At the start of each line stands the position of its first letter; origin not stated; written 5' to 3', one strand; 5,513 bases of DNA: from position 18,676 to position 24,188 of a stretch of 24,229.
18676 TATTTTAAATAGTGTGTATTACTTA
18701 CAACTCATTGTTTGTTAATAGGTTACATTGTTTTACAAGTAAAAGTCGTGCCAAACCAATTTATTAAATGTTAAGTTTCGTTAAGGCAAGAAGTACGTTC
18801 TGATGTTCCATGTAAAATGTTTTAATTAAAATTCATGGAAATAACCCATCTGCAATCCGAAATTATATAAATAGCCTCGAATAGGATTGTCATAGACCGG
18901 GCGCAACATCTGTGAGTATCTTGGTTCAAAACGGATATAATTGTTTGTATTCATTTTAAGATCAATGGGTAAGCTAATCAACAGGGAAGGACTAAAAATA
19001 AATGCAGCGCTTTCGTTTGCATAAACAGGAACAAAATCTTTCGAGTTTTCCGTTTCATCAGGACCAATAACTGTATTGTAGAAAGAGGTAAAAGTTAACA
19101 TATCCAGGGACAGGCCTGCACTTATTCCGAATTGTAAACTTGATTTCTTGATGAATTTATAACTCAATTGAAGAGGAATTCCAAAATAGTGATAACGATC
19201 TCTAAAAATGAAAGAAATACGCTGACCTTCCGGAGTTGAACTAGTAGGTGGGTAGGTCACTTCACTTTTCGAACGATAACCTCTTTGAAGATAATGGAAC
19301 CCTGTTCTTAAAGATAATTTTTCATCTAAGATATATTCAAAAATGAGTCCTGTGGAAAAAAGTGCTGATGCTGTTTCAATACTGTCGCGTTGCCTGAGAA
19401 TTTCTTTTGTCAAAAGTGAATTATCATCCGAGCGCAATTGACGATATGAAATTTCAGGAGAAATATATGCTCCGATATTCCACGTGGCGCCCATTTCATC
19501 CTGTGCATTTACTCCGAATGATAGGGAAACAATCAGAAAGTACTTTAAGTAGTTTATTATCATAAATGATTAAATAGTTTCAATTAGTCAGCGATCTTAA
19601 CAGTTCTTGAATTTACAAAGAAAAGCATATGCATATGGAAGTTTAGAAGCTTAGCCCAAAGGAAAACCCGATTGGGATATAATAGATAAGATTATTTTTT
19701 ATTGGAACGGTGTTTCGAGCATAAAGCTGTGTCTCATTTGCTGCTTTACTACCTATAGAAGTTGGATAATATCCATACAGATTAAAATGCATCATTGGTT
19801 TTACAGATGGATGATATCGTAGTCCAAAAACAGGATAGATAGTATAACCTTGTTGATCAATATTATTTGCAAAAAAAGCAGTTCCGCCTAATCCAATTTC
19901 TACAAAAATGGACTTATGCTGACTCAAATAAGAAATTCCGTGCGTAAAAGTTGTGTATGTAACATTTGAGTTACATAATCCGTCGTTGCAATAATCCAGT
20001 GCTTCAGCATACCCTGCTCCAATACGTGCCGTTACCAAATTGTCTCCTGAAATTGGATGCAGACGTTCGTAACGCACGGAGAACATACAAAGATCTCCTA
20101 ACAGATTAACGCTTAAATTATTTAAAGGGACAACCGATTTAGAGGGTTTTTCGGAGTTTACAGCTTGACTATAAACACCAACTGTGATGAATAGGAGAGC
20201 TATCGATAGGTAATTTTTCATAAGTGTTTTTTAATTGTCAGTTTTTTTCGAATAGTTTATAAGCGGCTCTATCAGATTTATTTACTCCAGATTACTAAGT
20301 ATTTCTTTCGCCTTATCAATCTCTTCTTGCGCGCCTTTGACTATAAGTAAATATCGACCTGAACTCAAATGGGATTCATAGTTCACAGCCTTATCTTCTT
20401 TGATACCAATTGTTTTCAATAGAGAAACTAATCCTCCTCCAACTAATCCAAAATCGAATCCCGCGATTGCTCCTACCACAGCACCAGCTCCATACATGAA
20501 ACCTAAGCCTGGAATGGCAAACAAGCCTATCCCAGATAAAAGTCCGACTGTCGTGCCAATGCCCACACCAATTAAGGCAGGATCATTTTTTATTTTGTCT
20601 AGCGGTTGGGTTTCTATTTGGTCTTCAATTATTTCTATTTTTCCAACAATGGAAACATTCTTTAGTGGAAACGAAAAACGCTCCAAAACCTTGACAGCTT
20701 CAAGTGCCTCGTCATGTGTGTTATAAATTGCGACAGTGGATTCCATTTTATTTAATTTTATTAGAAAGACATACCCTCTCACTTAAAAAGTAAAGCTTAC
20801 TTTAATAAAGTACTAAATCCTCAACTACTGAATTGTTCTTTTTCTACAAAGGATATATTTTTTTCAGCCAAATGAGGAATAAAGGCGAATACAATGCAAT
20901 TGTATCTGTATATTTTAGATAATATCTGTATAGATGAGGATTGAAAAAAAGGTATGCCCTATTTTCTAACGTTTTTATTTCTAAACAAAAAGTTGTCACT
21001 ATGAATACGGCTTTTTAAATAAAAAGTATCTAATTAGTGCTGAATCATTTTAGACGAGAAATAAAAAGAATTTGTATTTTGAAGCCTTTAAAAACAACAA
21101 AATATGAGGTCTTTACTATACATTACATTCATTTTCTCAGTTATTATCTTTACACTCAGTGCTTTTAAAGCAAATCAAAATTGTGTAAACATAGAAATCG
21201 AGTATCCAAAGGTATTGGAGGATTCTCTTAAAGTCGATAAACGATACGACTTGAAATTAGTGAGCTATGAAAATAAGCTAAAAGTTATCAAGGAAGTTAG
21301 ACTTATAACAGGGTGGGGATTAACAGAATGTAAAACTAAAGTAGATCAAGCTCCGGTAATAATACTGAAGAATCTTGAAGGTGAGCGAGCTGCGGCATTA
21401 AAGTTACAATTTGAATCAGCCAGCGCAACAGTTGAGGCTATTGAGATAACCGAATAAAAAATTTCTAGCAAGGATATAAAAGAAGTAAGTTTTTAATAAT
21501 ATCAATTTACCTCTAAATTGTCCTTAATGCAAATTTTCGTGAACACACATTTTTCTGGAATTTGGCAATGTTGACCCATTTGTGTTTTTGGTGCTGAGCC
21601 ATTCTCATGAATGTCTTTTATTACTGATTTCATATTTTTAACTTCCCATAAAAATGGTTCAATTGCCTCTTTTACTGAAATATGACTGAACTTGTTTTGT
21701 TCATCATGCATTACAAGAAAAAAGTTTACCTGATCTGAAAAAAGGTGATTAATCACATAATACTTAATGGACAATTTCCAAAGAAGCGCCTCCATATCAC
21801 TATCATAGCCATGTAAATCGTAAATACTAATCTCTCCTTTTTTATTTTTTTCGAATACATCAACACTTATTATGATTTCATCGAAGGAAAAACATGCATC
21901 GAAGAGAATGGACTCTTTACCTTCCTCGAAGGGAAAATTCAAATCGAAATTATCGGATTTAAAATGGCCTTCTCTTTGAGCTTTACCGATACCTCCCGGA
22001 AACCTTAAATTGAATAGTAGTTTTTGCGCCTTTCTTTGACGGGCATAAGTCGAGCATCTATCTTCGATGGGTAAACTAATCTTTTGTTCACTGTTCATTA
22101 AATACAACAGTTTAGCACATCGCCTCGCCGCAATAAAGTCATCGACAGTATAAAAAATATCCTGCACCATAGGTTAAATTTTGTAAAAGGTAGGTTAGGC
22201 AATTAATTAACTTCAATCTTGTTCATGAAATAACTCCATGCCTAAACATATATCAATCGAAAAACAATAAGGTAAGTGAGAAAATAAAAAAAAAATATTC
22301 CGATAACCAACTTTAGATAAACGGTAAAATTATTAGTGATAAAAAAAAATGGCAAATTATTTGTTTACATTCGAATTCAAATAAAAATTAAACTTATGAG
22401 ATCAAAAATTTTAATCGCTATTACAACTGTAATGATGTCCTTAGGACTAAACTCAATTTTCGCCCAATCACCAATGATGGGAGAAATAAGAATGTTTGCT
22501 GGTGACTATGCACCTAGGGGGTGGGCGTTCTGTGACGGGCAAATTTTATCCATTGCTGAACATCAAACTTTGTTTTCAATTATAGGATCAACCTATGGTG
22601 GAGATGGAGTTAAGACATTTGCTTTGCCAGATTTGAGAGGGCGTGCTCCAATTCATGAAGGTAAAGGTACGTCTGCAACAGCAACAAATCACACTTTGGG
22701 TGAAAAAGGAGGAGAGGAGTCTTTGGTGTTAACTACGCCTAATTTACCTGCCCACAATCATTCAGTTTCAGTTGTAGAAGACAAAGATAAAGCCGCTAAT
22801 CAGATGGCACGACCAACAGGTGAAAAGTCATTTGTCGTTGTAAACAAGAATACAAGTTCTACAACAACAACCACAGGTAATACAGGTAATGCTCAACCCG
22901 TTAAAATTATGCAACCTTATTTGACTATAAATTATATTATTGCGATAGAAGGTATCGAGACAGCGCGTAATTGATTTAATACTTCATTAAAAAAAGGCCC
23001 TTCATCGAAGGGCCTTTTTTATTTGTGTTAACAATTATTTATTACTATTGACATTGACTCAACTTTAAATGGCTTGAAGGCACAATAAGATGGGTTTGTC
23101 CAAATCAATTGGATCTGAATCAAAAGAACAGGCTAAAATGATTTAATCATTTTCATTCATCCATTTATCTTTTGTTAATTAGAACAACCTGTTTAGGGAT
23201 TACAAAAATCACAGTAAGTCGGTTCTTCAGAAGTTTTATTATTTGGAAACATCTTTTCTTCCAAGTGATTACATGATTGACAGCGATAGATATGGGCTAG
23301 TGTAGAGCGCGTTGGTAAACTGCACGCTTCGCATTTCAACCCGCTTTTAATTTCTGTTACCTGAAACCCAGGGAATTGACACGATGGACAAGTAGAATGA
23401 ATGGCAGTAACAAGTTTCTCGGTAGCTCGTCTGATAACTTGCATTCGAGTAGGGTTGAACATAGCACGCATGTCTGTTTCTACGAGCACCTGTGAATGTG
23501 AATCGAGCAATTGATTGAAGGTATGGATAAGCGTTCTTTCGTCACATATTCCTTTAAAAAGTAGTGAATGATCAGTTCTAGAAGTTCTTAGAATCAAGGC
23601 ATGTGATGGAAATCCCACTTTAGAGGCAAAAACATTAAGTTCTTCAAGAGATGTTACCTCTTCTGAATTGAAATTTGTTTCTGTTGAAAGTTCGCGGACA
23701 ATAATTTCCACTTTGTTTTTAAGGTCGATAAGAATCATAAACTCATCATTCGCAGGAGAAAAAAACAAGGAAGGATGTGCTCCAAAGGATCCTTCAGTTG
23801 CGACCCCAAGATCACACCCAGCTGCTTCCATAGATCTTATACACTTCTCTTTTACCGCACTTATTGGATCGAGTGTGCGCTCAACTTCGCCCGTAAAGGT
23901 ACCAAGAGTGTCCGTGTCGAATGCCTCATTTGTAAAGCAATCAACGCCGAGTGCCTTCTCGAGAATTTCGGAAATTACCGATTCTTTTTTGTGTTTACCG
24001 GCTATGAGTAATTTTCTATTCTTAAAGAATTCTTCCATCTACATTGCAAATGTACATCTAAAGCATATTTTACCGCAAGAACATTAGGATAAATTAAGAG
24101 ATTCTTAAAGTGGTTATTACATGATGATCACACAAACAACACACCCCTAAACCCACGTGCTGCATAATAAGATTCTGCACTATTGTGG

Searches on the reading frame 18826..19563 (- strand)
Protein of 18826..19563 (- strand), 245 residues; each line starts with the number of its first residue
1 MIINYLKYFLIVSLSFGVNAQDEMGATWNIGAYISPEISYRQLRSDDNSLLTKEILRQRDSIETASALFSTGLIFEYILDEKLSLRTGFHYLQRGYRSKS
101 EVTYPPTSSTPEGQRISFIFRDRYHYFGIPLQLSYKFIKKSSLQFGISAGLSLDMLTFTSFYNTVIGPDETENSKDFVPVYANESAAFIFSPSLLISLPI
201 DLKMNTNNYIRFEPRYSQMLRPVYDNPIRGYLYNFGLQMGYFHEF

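Call 20: search_protein_families(library=pfam, proteins=[window:18826-19563:-], max_evalue=0.001)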
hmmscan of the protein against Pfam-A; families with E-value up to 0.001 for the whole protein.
window:18826-19563:- (245 aa): 1 family
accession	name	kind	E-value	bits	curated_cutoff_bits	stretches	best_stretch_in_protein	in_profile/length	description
PF13568.12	OMP_b-brl_2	-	4e-11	43.8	27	1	20-164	2-126/175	Outer membrane protein beta-barrel domain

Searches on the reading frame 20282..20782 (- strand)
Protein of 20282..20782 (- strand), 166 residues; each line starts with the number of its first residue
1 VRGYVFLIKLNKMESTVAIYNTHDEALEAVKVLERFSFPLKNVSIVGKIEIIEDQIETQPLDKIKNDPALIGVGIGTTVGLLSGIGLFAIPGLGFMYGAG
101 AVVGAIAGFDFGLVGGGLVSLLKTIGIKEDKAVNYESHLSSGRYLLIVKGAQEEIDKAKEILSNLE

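Call 20: search_protein_families(library=pfam, proteins=[window:20282-20782:-], max_evalue=0.001)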
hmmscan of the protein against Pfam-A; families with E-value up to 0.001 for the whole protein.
window:20282-20782:- (166 aa): 1 family
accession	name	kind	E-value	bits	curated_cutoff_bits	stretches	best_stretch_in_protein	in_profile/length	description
PF11181.13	YflT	-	1.9e-05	25.5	26.2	0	16-48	2-34/99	Heat induced stress protein YflT domain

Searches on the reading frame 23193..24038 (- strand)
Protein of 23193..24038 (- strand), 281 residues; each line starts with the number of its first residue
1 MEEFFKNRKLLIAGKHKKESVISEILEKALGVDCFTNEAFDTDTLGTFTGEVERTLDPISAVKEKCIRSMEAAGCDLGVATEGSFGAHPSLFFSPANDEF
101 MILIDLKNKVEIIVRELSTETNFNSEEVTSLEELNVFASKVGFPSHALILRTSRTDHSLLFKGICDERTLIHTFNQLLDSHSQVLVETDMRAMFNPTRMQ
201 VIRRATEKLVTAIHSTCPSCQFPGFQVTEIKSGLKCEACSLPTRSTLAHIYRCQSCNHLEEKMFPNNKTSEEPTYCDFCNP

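Call 20: search_protein_families(library=pfam, proteins=[window:23193-24038:-], max_evalue=0.001)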
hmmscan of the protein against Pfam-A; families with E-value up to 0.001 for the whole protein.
window:23193-24038:- (281 aa): 1 family
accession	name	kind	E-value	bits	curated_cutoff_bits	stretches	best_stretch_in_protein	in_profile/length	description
PF20376.4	DUF6671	-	2.5e-98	328.6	23.8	1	65-281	1-217/217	Domain of unknown function (DUF6671)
